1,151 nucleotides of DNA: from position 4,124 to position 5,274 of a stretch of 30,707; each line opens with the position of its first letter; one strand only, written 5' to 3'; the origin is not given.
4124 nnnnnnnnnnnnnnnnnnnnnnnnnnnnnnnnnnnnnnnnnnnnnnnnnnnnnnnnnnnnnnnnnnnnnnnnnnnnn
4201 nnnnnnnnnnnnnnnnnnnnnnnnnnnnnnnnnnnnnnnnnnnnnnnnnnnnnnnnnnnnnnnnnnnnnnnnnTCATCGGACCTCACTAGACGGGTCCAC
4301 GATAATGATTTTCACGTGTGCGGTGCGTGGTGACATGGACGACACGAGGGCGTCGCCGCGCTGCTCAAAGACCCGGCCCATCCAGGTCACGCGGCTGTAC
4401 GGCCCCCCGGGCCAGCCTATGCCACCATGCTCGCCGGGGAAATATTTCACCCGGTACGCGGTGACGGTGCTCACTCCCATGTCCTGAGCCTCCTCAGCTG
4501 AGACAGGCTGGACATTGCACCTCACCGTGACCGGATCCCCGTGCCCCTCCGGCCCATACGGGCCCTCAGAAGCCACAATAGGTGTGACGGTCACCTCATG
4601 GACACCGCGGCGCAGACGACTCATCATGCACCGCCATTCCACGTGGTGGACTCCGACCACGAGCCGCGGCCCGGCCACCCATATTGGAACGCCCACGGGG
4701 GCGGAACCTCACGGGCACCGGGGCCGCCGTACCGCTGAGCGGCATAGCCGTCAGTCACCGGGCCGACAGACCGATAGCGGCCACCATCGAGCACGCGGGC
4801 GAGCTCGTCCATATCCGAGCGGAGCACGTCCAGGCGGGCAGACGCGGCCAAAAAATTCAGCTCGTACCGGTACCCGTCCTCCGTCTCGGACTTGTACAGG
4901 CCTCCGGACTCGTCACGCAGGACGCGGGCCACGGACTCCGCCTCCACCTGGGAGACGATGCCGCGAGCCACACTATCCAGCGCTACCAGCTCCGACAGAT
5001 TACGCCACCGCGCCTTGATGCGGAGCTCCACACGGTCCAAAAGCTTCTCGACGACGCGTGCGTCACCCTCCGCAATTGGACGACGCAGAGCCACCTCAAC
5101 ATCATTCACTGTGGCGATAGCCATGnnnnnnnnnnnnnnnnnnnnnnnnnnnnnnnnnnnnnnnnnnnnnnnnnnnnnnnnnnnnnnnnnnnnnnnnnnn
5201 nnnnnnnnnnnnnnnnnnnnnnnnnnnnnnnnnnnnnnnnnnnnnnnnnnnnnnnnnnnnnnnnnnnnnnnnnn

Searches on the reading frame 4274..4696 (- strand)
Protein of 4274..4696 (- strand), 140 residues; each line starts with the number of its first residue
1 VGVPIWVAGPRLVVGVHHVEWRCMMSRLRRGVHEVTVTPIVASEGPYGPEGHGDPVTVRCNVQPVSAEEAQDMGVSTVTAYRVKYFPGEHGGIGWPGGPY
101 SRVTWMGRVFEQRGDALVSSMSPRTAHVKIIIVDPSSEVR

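Call 27: search_protein_families(library=pfam, proteins=[window:4274-4696:-], max_evalue=0.1)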
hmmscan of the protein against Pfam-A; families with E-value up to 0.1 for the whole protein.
window:4274-4696:- (140 aa): 1 family
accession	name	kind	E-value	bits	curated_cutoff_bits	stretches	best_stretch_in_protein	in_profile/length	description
PF22755.2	E217_gp28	-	0.018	15.6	27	1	52-85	31-64/110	E217 collar protein gp28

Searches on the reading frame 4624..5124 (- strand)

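Call 27: search_protein_families(library=pfam, proteins=[window:4624-5124:-], max_evalue=0.1)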
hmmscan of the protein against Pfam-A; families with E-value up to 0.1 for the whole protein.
window:4624-5124:- (166 aa): 3 families
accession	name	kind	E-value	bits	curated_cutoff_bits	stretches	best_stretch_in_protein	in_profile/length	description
PF09355.15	Phage_Gp19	-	1e-06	29.6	22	1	24-108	16-103/116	Phage protein Gp19/Gp15/Gp42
PF06386.16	GvpL_GvpF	-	0.032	14.7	23.6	0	23-64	103-147/245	Gas vesicle synthesis protein GvpL/GvpF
PF15155.11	MRFAP1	-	0.091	13.8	27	0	35-65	38-68/119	MORF4 family-associated protein1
